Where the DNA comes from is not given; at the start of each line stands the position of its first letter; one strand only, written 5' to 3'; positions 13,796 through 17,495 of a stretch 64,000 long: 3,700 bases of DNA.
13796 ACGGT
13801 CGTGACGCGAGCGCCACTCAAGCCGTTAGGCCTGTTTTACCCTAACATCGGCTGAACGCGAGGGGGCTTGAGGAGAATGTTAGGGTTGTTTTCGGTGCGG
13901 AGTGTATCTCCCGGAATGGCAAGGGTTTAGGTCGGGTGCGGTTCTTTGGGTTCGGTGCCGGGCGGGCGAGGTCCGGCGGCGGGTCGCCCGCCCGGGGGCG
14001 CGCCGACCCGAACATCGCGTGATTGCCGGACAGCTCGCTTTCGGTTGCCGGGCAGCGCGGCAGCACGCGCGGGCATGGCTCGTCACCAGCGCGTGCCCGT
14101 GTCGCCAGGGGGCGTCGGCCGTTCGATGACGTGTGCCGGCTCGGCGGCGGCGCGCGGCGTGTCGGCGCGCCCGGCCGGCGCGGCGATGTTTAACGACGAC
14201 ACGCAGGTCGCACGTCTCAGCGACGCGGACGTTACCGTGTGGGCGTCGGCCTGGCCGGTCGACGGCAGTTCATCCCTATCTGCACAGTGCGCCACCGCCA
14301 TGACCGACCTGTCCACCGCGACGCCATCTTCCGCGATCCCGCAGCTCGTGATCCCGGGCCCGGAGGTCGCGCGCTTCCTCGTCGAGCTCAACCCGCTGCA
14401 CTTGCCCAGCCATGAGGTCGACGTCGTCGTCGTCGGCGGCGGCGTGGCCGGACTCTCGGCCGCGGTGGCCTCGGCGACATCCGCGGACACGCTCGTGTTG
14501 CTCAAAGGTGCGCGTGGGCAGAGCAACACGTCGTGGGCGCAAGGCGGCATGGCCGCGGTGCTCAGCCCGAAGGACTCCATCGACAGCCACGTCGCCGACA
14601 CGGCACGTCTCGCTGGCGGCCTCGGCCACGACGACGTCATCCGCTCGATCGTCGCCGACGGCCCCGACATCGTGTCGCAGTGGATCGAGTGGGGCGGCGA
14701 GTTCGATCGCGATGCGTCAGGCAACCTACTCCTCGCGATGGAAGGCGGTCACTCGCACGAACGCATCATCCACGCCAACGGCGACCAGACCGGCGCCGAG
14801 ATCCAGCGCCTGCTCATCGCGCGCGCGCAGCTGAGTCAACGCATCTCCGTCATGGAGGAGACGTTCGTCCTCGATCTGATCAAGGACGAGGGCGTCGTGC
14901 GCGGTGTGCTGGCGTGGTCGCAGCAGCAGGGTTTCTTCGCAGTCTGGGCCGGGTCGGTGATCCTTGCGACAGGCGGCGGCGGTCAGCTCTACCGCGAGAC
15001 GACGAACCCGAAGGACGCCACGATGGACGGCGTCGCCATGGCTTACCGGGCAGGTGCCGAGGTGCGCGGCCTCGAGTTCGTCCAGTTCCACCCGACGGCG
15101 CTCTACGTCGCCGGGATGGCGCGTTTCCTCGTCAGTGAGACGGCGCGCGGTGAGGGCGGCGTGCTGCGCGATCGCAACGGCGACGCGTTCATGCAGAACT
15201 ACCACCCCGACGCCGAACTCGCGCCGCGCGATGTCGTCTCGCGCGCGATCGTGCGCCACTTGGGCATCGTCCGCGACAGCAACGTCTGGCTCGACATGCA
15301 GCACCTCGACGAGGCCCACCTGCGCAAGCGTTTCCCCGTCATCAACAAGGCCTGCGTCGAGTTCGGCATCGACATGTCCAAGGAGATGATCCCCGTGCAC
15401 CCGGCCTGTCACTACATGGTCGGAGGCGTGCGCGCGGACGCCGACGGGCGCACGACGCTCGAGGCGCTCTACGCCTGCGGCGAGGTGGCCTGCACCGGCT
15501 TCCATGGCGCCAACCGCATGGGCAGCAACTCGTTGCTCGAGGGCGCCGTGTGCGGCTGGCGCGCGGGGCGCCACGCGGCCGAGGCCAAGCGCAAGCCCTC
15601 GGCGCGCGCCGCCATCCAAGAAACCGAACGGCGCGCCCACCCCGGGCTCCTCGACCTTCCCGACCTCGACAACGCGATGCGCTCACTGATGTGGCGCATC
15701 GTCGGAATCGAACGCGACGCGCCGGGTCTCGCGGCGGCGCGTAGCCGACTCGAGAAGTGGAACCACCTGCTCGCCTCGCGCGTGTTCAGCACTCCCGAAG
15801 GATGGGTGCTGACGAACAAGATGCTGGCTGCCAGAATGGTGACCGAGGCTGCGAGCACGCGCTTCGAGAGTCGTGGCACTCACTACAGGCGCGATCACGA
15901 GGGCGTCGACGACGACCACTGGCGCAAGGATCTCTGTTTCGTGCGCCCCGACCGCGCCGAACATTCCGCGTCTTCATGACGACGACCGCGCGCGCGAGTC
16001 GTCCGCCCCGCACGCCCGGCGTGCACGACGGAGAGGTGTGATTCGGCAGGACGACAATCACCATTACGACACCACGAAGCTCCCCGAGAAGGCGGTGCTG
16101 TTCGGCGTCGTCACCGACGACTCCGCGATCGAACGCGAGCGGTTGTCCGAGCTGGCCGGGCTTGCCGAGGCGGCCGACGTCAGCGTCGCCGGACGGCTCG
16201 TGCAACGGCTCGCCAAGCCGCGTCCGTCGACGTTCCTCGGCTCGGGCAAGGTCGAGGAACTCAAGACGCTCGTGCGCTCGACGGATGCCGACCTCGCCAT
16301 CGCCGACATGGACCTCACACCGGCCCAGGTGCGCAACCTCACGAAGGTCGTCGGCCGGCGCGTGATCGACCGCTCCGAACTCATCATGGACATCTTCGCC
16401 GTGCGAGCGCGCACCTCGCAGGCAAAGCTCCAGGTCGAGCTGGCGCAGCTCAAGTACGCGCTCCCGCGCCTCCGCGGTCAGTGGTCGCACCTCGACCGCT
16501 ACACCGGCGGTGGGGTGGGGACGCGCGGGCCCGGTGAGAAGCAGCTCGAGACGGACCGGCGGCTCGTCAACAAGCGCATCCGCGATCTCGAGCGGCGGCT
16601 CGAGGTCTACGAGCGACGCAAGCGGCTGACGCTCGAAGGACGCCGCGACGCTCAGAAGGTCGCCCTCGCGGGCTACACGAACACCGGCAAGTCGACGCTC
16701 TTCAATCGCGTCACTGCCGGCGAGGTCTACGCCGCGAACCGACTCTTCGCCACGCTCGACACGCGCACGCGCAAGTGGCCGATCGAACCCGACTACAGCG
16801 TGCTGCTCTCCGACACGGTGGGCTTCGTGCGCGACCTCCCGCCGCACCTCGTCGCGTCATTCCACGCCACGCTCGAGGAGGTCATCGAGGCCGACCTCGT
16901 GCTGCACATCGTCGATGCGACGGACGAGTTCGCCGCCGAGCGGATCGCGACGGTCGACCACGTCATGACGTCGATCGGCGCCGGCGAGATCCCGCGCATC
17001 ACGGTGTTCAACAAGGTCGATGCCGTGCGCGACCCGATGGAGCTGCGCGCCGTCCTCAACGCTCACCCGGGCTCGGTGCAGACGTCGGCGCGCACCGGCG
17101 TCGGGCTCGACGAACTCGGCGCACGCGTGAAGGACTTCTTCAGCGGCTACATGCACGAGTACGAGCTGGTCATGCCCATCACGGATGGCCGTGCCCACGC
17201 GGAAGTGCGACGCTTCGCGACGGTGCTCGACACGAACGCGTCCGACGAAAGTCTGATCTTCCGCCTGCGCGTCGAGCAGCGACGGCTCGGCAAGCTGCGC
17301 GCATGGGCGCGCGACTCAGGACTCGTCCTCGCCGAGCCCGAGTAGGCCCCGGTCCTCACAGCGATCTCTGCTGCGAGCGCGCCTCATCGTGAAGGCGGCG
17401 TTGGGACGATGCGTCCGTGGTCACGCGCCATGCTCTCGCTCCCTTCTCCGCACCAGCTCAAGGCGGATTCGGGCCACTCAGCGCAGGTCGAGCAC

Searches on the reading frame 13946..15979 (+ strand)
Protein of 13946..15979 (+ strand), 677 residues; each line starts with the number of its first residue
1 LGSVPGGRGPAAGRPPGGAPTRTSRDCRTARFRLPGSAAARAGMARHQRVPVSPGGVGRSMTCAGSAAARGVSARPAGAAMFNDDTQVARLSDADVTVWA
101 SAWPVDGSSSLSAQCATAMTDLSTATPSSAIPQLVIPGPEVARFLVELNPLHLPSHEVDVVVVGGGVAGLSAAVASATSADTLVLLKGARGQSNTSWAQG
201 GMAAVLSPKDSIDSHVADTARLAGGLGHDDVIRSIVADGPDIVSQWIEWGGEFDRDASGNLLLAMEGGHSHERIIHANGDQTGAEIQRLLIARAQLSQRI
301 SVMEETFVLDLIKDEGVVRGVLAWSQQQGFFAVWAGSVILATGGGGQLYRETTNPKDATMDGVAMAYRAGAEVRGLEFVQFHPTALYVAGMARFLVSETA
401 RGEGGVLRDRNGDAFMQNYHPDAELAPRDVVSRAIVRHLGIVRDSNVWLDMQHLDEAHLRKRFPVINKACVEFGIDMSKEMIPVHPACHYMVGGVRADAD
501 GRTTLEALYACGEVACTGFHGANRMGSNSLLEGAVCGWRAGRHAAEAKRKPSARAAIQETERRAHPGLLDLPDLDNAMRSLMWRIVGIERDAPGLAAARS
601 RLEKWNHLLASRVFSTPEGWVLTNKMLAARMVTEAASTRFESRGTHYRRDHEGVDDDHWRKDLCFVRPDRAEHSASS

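Call 19: search_protein_families(library=pfam, proteins=[window:13946-15979:+], max_evalue=0.001)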
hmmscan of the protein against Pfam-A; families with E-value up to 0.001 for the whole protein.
window:13946-15979:+ (677 aa): 4 families
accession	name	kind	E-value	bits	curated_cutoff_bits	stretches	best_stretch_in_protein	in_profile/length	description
PF00890.30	FAD_binding_2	-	2.9e-90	303.9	20.4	1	159-530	1-414/414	FAD binding domain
PF02910.25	Succ_DH_flav_C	-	1.2e-10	41.8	20.8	1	576-665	2-100/130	Fumarate reductase flavoprotein C-term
PF01266.30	DAO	-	7.9e-07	29.3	27.9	1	159-296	1-124/353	FAD dependent oxidoreductase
PF07992.20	Pyr_redox_2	-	4.6e-06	26.7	26.1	0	159-344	2-109/291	Pyridine nucleotide-disulphide oxidoreductase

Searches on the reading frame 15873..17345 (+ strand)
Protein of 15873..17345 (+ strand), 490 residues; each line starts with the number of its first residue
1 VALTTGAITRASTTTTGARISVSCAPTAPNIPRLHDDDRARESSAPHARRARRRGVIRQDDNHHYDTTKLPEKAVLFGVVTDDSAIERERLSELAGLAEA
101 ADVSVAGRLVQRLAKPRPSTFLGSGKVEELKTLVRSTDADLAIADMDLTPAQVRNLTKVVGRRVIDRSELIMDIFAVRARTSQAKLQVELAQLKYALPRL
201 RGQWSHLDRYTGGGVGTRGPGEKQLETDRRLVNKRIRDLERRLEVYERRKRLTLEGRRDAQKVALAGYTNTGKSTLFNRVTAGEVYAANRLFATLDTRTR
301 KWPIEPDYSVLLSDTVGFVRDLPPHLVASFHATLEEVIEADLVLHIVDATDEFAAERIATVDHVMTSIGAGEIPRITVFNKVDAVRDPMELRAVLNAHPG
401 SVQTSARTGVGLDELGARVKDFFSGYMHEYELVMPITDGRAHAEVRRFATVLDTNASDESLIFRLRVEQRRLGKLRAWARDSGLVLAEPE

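Call 19: search_protein_families(library=pfam, proteins=[window:15873-17345:+], max_evalue=0.001)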
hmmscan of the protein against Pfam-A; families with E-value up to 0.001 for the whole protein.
window:15873-17345:+ (490 aa): 4 families
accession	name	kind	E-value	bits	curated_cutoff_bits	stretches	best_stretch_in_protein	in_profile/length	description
PF13167.11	GTP-bdg_N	-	3.9e-30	104.7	25.4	1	89-176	2-89/89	GTP-binding GTPase N-terminal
PF16360.10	GTP-bdg_M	-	2.1e-27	95.9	29.5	1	178-256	1-78/79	GTP-binding GTPase Middle Region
PF01926.29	MMR_HSR1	-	2.9e-18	66.5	21.9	1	262-381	1-113/113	50S ribosome-binding GTPase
PF02421.24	FeoB_N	-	2e-05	24.6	27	1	262-386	2-119/156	Ferrous iron transport protein B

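Call 44: find_homologous_proteins(query=window:15873-17342:+, max_evalue=1e-30)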
Query window:15873-17342:+ (490 aa): 8000 proteins with E <= 1e-30 among 8000 candidates; the best 120 are listed.
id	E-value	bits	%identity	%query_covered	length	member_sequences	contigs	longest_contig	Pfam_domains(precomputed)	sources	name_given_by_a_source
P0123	1.1e-278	943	100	89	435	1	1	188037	PF01926.30,PF13167.12,PF02421.25,PF16360.11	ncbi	-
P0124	6.1e-232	789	85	86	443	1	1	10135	PF01926.30,PF13167.12,PF02421.25,PF16360.11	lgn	-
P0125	7.0e-227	772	83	88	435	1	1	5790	PF01926.30,PF13167.12,PF02421.25,PF16360.11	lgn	-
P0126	6.4e-173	594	67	87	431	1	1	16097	PF01926.30,PF13167.12,PF02421.25,PF16360.11,PF03193.23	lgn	-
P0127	1.7e-172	593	67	86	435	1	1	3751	PF01926.30,PF13167.12,PF02421.25,PF16360.11,PF03193.23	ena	-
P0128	3.4e-171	588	67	85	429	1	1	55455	PF01926.30,PF13167.12,PF02421.25,PF16360.11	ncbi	-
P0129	2.5e-167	576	65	87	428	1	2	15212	PF01926.30,PF13167.12,PF02421.25,PF16360.11,PF03193.23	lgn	-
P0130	3.2e-167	575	66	87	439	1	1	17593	PF01926.30,PF13167.12,PF02421.25,PF16360.11,PF03193.23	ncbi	-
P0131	4.8e-166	571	67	85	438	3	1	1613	PF01926.30,PF13167.12,PF02421.25,PF16360.11,PF03193.23,PF16897.11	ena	-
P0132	9.6e-166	570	66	87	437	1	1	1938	PF01926.30,PF13167.12,PF02421.25,PF16360.11,PF03193.23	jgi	-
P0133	1.5e-165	570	65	86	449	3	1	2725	PF01926.30,PF13167.12,PF02421.25,PF16360.11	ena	-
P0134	2.1e-165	569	66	86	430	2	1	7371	PF01926.30,PF13167.12,PF02421.25,PF16360.11,PF03193.23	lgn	-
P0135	2.2e-165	569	65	87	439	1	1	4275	PF19275.5,PF01926.30,PF13167.12,PF02421.25,PF16360.11,PF03193.23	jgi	jgi:GTPase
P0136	3.4e-164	565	65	86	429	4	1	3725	PF01926.30,PF13167.12,PF02421.25,PF16360.11,PF03193.23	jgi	-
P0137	3.6e-164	565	65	86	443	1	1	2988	PF01926.30,PF13167.12,PF02421.25,PF16360.11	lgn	-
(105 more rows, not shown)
